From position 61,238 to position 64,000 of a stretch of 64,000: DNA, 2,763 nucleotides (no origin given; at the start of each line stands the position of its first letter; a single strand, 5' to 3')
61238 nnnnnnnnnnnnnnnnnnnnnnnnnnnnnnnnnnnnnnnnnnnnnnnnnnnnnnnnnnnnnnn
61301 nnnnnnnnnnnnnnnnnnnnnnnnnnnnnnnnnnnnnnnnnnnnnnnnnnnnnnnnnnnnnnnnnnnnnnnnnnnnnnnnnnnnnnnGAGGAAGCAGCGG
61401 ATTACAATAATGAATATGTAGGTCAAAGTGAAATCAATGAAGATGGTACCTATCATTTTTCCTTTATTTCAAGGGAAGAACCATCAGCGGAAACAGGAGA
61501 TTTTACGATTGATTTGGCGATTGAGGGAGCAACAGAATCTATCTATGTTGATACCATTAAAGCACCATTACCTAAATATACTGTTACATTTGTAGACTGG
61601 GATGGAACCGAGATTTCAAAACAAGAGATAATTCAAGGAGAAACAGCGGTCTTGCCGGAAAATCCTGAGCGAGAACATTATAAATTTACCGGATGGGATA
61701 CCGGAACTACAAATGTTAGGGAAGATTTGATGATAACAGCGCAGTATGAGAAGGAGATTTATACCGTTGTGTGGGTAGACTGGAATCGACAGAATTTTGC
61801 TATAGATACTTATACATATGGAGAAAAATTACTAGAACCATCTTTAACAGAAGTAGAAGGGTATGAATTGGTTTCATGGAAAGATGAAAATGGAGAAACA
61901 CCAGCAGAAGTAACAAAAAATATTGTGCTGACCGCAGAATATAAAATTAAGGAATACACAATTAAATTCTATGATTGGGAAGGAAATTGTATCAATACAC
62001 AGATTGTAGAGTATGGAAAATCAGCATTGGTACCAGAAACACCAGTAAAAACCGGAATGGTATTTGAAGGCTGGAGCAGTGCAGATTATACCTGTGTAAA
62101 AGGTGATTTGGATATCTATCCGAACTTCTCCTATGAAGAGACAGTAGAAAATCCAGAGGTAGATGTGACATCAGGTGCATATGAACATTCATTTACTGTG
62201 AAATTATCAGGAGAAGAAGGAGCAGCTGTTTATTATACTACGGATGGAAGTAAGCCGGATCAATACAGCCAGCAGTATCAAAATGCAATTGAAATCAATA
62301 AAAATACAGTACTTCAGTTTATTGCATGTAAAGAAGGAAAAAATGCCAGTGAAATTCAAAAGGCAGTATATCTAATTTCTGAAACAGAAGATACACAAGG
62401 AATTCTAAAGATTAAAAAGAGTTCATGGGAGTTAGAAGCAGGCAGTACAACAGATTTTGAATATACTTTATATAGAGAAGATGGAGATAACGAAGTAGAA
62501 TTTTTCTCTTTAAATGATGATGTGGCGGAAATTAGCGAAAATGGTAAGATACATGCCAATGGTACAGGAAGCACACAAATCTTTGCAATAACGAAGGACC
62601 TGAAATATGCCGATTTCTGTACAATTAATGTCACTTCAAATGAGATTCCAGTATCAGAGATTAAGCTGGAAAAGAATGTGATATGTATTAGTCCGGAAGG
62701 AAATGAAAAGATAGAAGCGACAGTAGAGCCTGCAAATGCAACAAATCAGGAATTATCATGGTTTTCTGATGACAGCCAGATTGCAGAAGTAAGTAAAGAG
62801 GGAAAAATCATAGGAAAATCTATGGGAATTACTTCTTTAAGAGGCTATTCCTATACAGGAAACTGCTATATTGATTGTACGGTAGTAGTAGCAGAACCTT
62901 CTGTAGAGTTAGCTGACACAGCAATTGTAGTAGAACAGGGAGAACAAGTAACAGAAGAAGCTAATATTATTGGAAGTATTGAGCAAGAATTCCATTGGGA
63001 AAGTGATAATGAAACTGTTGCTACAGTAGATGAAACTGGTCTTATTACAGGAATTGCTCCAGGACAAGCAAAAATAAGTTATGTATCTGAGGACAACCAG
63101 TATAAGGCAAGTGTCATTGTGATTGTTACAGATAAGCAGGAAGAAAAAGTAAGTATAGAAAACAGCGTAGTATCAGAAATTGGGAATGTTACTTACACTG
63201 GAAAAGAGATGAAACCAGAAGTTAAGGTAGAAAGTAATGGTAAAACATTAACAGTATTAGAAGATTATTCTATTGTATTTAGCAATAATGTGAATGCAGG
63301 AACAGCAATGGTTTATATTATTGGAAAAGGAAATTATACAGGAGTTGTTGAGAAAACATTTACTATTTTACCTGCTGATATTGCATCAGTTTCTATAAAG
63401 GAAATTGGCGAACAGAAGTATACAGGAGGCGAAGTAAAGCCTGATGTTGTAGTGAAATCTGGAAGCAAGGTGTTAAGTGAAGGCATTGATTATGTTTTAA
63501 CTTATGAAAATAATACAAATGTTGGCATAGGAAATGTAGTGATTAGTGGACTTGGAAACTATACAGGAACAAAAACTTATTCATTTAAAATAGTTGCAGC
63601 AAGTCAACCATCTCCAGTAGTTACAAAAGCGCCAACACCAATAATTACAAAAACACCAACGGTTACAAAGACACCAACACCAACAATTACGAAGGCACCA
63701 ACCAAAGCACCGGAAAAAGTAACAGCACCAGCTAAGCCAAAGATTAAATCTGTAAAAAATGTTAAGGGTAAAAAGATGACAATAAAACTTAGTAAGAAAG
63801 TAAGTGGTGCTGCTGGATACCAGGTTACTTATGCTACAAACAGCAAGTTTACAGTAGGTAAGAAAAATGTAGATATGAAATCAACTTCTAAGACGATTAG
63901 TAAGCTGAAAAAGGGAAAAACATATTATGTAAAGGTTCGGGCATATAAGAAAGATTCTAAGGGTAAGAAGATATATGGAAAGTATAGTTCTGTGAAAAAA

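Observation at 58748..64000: Unlisted >=1751-codon gene: secreted CHAP hydrolase fused to a long adhesin-like domain train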

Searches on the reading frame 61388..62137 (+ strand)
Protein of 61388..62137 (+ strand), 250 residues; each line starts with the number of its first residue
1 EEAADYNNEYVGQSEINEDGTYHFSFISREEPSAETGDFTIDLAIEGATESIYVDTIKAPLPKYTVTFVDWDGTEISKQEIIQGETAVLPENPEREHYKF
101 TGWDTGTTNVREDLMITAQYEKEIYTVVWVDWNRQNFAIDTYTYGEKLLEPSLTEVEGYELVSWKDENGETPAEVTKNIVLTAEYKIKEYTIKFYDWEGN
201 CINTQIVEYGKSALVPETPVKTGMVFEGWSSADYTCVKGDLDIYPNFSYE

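Call 11: search_protein_families(library=pfam, proteins=[window:61388-62137:+], max_evalue=1)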
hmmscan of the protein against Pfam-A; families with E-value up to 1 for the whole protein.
window:61388-62137:+ (250 aa): 10 families
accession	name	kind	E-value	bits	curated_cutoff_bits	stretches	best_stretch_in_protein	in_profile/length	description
PF09479.16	Flg_new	-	6e-21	74.8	27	3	64-110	1-48/65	Listeria-Bacteroides repeat domain (List_Bact_rpt)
PF18998.6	Flg_new_2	-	3.7e-05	24.1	23.6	1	157-188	33-72/73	Divergent InlB B-repeat domain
PF15892.11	BNR_4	-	0.018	14.8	27.3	1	7-37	148-178/272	BNR repeat-containing family member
PF03351.22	DOMON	-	0.02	15.6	32.7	1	126-187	48-111/124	DOMON domain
PF23608.1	Ig_ILCR1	-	0.046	14.2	27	0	183-212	28-57/114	ILCR1 Ig-like domain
PF18877.6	SSSPR-51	-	0.054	13.8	27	0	154-171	24-42/48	SSSPR-51 domain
PF17786.7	Mannosidase_ig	-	0.085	13.8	23.4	0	63-121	18-72/91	Mannosidase Ig/CBM-like domain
PF09865.15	DUF2092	-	0.092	12.5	21.2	1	9-73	128-189/212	Predicted periplasmic protein (DUF2092)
PF24239.1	DUF7447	-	0.36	11.5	24.1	0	186-204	53-71/89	Family of unknown function (DUF7447)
PF06458.18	MucBP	-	0.83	10.9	23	0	65-101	3-41/63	MucBP domain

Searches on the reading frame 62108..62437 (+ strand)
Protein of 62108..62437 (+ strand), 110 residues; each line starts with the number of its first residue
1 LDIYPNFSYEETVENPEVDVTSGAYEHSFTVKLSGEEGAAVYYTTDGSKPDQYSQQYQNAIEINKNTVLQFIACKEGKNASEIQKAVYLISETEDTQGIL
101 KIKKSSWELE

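Call 11: search_protein_families(library=pfam, proteins=[window:62108-62437:+], max_evalue=1)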
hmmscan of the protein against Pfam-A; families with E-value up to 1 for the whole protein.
window:62108-62437:+ (110 aa): 2 families
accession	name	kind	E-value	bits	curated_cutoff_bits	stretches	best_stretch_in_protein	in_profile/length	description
PF13290.12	CHB_HEX_C_1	-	3.4e-19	69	22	1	21-84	2-66/67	Chitobiase/beta-hexosaminidase C-terminal domain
PF13287.12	Fn3_assoc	-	1.3e-15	57.7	23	1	31-87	1-58/59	Fn3 associated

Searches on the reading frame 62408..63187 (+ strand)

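Call 11: search_protein_families(library=pfam, proteins=[window:62408-63187:+], max_evalue=1)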
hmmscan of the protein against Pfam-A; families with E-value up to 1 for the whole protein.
window:62408-63187:+ (260 aa): 5 families
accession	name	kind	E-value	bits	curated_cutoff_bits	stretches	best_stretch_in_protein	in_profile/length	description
PF02368.24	Big_2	-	1.2e-31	108.9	22.8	3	165-237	4-78/79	Bacterial Ig-like domain (group 2)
PF21461.3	HL_N-beta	-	0.00048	20.3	27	0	36-64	20-46/57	Hyaluronate lyase, N-terminal beta-sheet domain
PF22359.2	Big-like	-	0.00061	20.4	27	1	197-224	5-32/48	Bacterial Ig-like domain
PF07679.22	I-set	-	0.017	15.6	23.7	0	171-206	8-43/90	Immunoglobulin I-set domain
PF11673.13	DUF3269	-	0.19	12.6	25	1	18-44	5-31/73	Protein of unknown function (DUF3269)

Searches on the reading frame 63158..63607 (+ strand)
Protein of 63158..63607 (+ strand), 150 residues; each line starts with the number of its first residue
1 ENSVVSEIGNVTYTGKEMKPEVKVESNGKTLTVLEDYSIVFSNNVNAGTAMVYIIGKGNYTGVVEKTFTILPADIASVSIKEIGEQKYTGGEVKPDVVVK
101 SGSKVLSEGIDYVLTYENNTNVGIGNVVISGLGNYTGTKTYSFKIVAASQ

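Call 11: search_protein_families(library=pfam, proteins=[window:63158-63607:+], max_evalue=1)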
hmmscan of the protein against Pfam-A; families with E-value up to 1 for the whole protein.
window:63158-63607:+ (150 aa): 1 family
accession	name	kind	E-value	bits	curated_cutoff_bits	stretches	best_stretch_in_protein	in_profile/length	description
PF11160.13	Hva1_TUDOR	-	0.027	15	24.1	0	55-102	8-47/59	Hypervirulence associated proteins TUDOR domain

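Call 66: search_solved_structures(query=window:63188-63607:+, max_evalue=1)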
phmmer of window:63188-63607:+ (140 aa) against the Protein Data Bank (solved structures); distinct sequences matched with E-value up to 1: 4.
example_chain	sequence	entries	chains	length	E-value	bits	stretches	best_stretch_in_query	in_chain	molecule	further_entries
7qep_S1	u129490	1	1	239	0.093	16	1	29-78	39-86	40S ribosomal protein S1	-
8i23_A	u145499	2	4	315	0.17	15.1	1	50-109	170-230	DNA-directed RNA polymerase subunit alpha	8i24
7r9b_A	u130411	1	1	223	0.29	14.4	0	34-111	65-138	Triosephosphate isomerase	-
1r1a_3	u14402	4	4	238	0.46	13.8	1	28-70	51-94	HUMAN RHINOVIRUS 1A COAT PROTEIN (SUBUNIT VP3)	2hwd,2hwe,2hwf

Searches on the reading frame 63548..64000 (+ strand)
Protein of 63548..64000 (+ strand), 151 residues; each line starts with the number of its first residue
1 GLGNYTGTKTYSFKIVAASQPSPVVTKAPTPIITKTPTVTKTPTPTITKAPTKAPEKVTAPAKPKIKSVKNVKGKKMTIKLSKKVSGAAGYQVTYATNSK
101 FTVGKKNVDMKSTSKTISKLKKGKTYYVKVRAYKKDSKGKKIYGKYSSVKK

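Call 11: search_protein_families(library=pfam, proteins=[window:63548-64000:+], max_evalue=1)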
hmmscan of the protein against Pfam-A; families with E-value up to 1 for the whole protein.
window:63548-64000:+ (151 aa): 9 families
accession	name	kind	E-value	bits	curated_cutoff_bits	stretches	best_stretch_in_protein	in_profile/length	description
PF00041.27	fn3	-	1.2e-07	32.3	25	1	67-139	6-75/84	Fibronectin type III domain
PF09294.16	Interfer-bind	-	0.00018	22.2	21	1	79-138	33-90/104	Interferon-alpha/beta receptor, fibronectin type III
PF02389.20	Cornifin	-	0.00038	21.1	34.8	1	20-68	37-87/135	Cornifin (SPRR) family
PF25814.1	fn3_SORL1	-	0.053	14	27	1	60-132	2-71/90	SORL1-like, fn3 domain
PF21605.3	CRLF2-like_D2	-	0.061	13.9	27.3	1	73-143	12-81/94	Cytokine receptor-like factor 2-like, D2 domain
PF04234.18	CopC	-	0.15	13.6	23.3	1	62-138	7-82/92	CopC domain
PF25300.1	Fn3_Dep-1_3rd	-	0.16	12.3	26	1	84-142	21-81/85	Dep-1 third Fn3-like domain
PF13205.12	Big_5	-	0.33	12.1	23.6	0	107-144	64-97/105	Bacterial Ig-like domain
PF16656.11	Pur_ac_phosph_N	-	0.37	11.8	30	1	87-134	42-82/93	Purple acid Phosphatase, N-terminal domain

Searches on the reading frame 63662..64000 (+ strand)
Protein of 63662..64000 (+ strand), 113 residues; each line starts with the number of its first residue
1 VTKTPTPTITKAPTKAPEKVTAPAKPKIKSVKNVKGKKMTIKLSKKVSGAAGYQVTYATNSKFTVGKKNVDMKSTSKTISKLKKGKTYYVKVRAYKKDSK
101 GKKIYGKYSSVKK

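Call 55: search_protein_representatives(protein=window:63662-64000:+)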
Query: 113 residues. Proteins with E-value up to 0.001 (for the whole library): 13384; up to 1e-10: 2202; up to 1e-30: 66. The best 150 are listed.
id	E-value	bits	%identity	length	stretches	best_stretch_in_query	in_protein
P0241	2.1e-79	278.3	32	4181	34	45-97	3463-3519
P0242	5.8e-76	267.3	31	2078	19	20-96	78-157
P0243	6.5e-65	231.8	39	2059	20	18-97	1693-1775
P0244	1.8e-63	227.2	40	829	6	46-112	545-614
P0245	8.7e-62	221.8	36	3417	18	32-99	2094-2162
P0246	6.5e-61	219.0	32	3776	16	10-96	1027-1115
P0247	2.2e-58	210.9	32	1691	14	15-100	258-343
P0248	1.3e-57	208.5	33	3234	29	18-97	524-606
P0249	3.7e-56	203.8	30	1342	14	8-95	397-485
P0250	5.5e-52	190.4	28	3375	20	21-96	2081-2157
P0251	8.1e-50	183.5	33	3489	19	32-95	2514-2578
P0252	8.8e-50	183.3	38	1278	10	19-112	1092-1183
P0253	9.0e-49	180.1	39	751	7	26-112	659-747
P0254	4.8e-48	177.8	30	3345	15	24-98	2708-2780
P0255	5.8e-48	177.5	29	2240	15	22-96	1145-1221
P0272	2.6e-38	146.5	81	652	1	4-113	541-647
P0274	7.5e-38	145.1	47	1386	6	22-112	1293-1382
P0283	6.4e-35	135.7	55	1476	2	21-113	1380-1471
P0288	9.2e-34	132.0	69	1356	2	3-113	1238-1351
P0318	7.4e-30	119.5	46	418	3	21-112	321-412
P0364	1.7e-26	108.7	49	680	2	26-111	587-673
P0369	6.9e-26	106.7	33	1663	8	13-96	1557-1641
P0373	1.2e-25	105.9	48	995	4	25-112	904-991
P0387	8.2e-25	103.3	63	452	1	18-111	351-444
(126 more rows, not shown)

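Call 56: search_protein_families(library=pfam, max_evalue=0.0001, proteins=[P0272, P0288, P0283, P0274, P0253, P0318, P0364, P0373, P0387])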
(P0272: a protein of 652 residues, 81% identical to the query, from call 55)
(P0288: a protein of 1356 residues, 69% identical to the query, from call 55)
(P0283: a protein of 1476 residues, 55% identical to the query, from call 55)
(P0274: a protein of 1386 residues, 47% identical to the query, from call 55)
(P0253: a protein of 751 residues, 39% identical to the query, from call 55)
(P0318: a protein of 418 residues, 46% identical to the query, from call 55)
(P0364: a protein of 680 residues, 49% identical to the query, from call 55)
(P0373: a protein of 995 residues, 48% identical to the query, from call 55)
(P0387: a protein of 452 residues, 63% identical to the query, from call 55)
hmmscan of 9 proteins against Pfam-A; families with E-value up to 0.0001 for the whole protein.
P0272 (652 aa): 4 families
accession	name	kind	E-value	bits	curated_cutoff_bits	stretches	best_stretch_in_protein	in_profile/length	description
PF05257.22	CHAP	-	9e-18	65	26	1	38-114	6-80/81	CHAP domain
PF00059.27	Lectin_C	-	2.3e-16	60.9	22.6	1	379-481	3-106/107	Lectin C-type domain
PF08481.16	GBS_Bsp-like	-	8.4e-11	42.1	31.6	1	270-347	11-85/92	GBS Bsp-like repeat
PF00041.27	fn3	-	4.8e-06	27.1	25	1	563-635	6-75/84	Fibronectin type III domain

P0288 (1356 aa): 4 families
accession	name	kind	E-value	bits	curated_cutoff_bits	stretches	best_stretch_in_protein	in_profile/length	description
PF02368.24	Big_2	-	4.7e-21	75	22.8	2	1099-1157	17-77/79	Bacterial Ig-like domain (group 2)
PF09479.16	Flg_new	-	3.3e-11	43.6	27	1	1014-1079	3-64/65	Listeria-Bacteroides repeat domain (List_Bact_rpt)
PF00041.27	fn3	-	8.2e-06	26.4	25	1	1267-1339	6-75/84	Fibronectin type III domain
PF22359.2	Big-like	-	7.1e-05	23.4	27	0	969-1003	12-46/48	Bacterial Ig-like domain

P0283 (1476 aa): 4 families
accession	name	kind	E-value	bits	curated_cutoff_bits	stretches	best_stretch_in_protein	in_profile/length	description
PF09479.16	Flg_new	-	5.5e-33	113.3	27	3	1213-1279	1-65/65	Listeria-Bacteroides repeat domain (List_Bact_rpt)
PF02368.24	Big_2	-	2.2e-20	72.8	22.8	2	1132-1208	2-79/79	Bacterial Ig-like domain (group 2)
PF22359.2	Big-like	-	1.3e-06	29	27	0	1166-1209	2-45/48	Bacterial Ig-like domain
PF09294.16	Interfer-bind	-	1.5e-05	25.7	21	0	1403-1458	35-87/104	Interferon-alpha/beta receptor, fibronectin type III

P0274 (1386 aa): 3 families
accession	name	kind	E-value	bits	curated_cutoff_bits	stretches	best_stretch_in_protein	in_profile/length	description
PF00041.27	fn3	-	1.3e-32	112.3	25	6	1020-1094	2-75/84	Fibronectin type III domain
PF21910.2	GH85_C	-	1.3e-22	80.5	27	0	1024-1075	9-59/95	GH85 endohexosaminidases, C-terminal domain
PF16383.10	DUF4992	-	1.3e-06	28.7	29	0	931-957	56-81/183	Domain of unknown function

P0253 (751 aa): 6 families
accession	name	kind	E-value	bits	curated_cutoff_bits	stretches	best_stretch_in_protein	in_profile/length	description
PF00041.27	fn3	-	2.2e-44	150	25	4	375-450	2-71/84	Fibronectin type III domain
PF16656.11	Pur_ac_phosph_N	-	2.9e-17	63.5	30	0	382-468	6-93/93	Purple acid Phosphatase, N-terminal domain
PF21910.2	GH85_C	-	1.1e-10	42.2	27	0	108-146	6-44/95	GH85 endohexosaminidases, C-terminal domain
PF25300.1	Fn3_Dep-1_3rd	-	2.3e-10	40.6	26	0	491-544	21-74/85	Dep-1 third Fn3-like domain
PF21605.3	CRLF2-like_D2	-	7.9e-09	35.9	27.3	0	118-173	13-70/94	Cytokine receptor-like factor 2-like, D2 domain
PF25059.1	FN3_DSCAM-DSCAML_C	-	1e-08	35.8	39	0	498-549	23-72/89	DSCAM/DSCAML C-terminal Fn3-like domain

P0318 (418 aa): 5 families
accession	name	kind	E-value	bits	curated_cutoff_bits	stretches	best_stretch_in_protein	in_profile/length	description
PF00041.27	fn3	-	4.4e-17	62.5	25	2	330-407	7-79/84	Fibronectin type III domain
PF16383.10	DUF4992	-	1.2e-08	35.3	29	0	218-297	41-121/183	Domain of unknown function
PF21605.3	CRLF2-like_D2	-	5.2e-07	30.1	27.3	0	335-414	12-91/94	Cytokine receptor-like factor 2-like, D2 domain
PF16656.11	Pur_ac_phosph_N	-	2.1e-06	28.7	30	0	331-410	8-87/93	Purple acid Phosphatase, N-terminal domain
PF25788.1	Ig_Rha78A_N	-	8.5e-05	23.2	27.4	0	349-411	35-96/105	Rha78A-like, N-terminal immunoglobulin domain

P0364 (680 aa): 4 families
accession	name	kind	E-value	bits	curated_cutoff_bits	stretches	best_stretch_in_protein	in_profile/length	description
PF01841.26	Transglut_core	-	4e-19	69.3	23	1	81-188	2-108/108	Transglutaminase-like superfamily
PF00041.27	fn3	-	6e-11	42.8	25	1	494-567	2-73/84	Fibronectin type III domain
PF04473.18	DUF553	-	2.7e-05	24.1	20.5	0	91-187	13-112/140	Transglutaminase-like domain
PF16656.11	Pur_ac_phosph_N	-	6.4e-05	23.9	30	0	498-565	6-82/93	Purple acid Phosphatase, N-terminal domain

P0373 (995 aa): 5 families
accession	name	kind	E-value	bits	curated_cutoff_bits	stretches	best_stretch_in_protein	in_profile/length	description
PF00041.27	fn3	-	8.4e-29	100.1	25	4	719-792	4-73/84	Fibronectin type III domain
PF01832.25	Glucosaminidase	-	5e-15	56.7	30.2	1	401-516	2-121/123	Mannosyl-glycoprotein endo-beta-N-acetylglucosaminidase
PF21910.2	GH85_C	-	2.4e-12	47.6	27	0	912-957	10-54/95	GH85 endohexosaminidases, C-terminal domain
PF16383.10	DUF4992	-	2.9e-06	27.5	29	0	910-937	55-82/183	Domain of unknown function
PF24489.1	Ig_J_second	-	5.2e-05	23.7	27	0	856-894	49-89/105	Tip attachment protein J second Ig-like domain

P0387 (452 aa): 3 families
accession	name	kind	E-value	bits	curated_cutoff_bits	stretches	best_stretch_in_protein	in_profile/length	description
PF13306.12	LRR_5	-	3.6e-66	221.3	27.7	2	99-225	1-124/127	BspA type Leucine rich repeat region (6 copies)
PF09479.16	Flg_new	-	3.6e-13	49.8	27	1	283-349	1-65/65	Listeria-Bacteroides repeat domain (List_Bact_rpt)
PF13855.12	LRR_8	-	1.1e-07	31.9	27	0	142-186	11-56/61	Leucine rich repeat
